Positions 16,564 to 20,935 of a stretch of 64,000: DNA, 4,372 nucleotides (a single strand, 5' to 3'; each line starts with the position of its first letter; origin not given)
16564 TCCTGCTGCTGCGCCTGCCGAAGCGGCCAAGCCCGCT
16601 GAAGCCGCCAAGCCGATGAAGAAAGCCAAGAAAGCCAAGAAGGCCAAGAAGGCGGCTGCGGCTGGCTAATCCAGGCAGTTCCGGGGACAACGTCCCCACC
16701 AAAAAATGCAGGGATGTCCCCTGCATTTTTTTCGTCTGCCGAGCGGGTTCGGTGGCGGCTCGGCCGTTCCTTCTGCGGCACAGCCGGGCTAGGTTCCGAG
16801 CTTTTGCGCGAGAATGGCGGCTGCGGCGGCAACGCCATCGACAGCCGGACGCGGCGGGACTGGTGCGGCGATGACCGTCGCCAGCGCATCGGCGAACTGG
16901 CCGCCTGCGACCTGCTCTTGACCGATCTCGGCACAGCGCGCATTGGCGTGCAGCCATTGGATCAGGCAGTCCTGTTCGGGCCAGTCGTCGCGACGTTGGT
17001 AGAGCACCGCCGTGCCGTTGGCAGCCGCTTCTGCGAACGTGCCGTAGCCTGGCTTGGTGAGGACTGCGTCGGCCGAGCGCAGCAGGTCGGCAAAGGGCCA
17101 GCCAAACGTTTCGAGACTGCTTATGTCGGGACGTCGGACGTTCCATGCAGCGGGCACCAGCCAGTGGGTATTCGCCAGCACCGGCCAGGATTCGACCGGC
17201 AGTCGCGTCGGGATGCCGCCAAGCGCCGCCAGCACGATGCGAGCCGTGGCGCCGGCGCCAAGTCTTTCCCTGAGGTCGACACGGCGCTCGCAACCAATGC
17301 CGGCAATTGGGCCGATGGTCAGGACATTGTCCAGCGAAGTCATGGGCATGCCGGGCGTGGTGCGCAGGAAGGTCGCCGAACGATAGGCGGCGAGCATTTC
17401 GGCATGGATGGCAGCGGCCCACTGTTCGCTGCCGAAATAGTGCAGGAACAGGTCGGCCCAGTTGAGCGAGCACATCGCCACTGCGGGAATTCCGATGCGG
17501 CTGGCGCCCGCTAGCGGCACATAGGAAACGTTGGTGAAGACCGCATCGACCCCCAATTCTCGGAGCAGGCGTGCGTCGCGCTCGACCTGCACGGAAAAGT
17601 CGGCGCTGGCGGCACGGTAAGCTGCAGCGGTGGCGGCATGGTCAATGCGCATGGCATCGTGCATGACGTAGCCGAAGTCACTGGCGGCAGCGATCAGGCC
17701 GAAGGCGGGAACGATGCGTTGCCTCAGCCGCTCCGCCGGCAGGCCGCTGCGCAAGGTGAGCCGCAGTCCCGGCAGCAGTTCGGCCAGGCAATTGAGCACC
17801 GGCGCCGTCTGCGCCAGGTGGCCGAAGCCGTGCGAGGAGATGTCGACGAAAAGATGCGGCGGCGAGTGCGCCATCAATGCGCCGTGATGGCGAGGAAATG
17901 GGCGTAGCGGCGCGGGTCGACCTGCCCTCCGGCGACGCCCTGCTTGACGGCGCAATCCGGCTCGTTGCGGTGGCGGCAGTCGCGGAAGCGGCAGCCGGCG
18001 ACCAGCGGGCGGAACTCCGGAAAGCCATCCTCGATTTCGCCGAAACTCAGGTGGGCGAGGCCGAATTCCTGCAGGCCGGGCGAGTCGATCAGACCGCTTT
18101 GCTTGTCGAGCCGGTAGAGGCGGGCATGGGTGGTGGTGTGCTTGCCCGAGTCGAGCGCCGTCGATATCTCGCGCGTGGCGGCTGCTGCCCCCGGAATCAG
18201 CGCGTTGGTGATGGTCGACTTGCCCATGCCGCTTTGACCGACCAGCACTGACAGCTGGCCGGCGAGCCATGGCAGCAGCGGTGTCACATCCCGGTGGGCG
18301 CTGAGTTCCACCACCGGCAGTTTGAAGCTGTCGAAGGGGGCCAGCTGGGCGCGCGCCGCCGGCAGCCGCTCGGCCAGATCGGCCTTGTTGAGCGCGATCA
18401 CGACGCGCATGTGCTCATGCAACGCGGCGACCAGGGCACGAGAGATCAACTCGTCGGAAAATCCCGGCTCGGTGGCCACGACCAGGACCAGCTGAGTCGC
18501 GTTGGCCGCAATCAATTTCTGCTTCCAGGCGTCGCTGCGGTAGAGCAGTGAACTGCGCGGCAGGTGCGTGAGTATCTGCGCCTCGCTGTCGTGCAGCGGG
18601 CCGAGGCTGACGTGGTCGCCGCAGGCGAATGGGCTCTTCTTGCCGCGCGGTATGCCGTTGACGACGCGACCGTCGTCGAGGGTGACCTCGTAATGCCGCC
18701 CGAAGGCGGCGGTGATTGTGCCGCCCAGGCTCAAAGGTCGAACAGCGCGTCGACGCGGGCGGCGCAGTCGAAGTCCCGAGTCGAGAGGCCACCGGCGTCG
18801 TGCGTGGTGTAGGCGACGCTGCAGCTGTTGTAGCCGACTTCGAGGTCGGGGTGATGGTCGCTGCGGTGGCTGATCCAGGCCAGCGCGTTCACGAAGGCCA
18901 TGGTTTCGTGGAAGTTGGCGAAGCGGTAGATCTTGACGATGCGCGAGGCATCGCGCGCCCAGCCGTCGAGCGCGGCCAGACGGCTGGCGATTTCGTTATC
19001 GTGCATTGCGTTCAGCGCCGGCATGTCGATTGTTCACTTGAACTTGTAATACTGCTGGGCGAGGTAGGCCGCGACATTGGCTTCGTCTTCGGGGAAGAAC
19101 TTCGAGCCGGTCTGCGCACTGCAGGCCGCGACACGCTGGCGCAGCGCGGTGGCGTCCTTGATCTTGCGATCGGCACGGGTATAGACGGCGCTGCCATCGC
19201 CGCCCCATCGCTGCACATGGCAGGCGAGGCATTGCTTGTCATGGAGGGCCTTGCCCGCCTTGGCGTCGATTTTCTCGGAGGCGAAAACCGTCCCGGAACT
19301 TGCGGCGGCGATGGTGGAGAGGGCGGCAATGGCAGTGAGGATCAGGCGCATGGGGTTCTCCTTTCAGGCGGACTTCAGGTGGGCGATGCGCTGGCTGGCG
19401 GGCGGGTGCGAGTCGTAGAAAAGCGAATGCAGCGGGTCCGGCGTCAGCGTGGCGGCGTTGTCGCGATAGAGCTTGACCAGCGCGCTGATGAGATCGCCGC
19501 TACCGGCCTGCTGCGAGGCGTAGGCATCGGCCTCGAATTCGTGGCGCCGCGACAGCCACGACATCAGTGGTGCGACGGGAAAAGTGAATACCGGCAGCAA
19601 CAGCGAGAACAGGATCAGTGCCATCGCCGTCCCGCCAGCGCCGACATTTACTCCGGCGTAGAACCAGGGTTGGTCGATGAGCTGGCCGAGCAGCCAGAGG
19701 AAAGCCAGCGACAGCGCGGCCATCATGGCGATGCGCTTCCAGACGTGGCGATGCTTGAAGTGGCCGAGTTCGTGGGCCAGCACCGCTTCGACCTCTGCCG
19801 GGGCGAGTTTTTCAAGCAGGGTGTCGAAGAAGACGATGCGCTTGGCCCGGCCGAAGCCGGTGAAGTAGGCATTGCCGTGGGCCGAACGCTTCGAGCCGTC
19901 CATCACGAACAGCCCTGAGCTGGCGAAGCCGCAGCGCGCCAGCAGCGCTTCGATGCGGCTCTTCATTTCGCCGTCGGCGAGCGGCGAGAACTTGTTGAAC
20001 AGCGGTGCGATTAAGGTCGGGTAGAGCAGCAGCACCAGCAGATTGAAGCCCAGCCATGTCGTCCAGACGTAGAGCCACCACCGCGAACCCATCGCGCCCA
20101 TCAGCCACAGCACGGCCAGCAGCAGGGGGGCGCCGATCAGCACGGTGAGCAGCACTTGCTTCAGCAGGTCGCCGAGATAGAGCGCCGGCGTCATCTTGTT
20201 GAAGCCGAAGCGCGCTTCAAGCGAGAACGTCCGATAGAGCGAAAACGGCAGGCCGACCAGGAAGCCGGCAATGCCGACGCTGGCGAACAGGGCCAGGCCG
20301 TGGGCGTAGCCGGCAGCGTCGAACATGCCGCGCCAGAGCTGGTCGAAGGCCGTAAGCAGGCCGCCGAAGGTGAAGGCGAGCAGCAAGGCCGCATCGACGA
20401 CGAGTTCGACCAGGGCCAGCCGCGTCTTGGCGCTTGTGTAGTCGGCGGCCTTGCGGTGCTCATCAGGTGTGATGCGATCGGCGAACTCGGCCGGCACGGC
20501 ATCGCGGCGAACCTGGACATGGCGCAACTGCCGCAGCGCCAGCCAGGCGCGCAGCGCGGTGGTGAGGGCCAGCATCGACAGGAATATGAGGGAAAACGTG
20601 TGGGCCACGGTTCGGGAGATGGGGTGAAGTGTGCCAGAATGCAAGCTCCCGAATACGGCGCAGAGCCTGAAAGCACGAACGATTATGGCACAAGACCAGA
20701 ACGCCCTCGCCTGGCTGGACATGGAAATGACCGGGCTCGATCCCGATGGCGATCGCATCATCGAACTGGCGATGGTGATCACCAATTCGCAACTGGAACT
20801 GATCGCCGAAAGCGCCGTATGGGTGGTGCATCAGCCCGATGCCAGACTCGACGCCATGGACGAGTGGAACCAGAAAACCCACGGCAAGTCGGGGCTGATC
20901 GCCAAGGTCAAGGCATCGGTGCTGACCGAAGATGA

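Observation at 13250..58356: Over-represented 23-nt word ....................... embedded in unrelated genes in three coding registers (uptake-signal-like or genome-architecture motif)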

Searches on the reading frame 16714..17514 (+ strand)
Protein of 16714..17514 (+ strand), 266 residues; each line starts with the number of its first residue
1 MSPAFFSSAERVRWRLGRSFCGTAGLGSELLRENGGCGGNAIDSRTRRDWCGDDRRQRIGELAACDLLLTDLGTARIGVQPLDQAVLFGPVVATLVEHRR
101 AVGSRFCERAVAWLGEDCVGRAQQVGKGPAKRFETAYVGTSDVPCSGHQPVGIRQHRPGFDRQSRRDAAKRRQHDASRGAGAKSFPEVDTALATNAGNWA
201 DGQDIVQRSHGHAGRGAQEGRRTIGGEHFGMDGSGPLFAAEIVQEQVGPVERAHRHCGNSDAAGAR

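Call 62: search_protein_families(library=pfam, proteins=[window:16714-17514:+], max_evalue=0.01)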
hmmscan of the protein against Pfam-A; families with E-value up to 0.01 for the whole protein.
window:16714-17514:+ (266 aa): 0 families

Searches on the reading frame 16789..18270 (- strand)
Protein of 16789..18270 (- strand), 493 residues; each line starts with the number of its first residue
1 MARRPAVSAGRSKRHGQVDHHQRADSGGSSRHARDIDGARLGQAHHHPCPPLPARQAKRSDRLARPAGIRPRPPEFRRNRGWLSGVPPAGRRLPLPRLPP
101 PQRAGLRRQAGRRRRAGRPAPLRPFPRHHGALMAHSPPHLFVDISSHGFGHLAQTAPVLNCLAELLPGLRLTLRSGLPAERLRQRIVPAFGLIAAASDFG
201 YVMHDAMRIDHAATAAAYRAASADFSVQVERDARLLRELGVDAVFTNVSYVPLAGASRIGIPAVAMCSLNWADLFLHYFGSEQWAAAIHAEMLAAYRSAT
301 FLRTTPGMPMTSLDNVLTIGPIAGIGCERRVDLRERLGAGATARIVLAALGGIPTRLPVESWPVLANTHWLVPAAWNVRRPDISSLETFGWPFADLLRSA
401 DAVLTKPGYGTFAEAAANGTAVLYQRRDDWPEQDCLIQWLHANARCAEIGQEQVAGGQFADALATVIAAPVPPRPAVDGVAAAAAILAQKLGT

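Call 7: search_protein_families(library=pfam, proteins=[window:16789-18270:-])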
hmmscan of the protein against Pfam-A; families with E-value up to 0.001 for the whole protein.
window:16789-18270:- (493 aa): 0 families

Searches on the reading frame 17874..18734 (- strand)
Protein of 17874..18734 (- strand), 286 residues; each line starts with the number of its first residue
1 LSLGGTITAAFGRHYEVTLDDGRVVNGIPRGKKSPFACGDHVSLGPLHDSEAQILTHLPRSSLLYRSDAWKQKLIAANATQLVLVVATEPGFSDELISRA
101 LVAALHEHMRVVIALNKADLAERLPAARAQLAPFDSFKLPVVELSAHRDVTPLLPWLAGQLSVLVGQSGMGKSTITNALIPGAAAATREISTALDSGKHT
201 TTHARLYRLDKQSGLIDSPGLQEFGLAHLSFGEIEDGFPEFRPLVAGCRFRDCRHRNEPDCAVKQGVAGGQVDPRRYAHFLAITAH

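Call 62: search_protein_families(library=pfam, proteins=[window:17874-18734:-], max_evalue=0.01)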
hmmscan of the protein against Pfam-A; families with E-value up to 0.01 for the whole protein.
window:17874-18734:- (286 aa): 4 families
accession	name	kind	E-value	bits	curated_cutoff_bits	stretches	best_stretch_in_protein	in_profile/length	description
PF03193.22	RsgA_GTPase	-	1.3e-47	162.3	30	1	58-226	2-173/174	RsgA GTPase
PF01926.29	MMR_HSR1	-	8.9e-06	26.2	21.9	1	163-223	3-58/113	50S ribosome-binding GTPase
PF00009.33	GTP_EFTU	-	0.00071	19.6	26.5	0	81-125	95-140/188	Elongation factor Tu GTP binding domain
PF00005.33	ABC_tran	-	0.0024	18.9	25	1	158-190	10-42/137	ABC transporter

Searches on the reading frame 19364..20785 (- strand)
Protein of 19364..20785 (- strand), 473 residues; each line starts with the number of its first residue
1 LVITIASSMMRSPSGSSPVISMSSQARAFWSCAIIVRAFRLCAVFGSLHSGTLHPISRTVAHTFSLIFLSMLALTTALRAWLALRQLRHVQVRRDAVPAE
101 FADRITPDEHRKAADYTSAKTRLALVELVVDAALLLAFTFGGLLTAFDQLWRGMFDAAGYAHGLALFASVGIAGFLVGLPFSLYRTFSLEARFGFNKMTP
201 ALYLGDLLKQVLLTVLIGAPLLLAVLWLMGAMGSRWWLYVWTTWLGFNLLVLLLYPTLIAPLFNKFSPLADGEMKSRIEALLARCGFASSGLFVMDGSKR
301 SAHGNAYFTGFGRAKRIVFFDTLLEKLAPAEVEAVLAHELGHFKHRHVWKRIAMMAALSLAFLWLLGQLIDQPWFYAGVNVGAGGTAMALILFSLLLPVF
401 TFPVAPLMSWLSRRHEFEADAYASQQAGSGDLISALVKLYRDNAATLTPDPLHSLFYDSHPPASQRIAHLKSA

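Call 7: search_protein_families(library=pfam, proteins=[window:19364-20785:-])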
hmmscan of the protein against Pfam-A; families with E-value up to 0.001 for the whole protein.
window:19364-20785:- (473 aa): 2 families
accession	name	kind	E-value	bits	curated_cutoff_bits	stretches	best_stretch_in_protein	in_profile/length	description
PF16491.10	Peptidase_M48_N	-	3.5e-60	203.4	27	1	86-265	1-179/179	CAAX prenyl protease N-terminal, five membrane helices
PF01435.24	Peptidase_M48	-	3.3e-37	128.6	20.3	1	269-472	2-184/186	Peptidase family M48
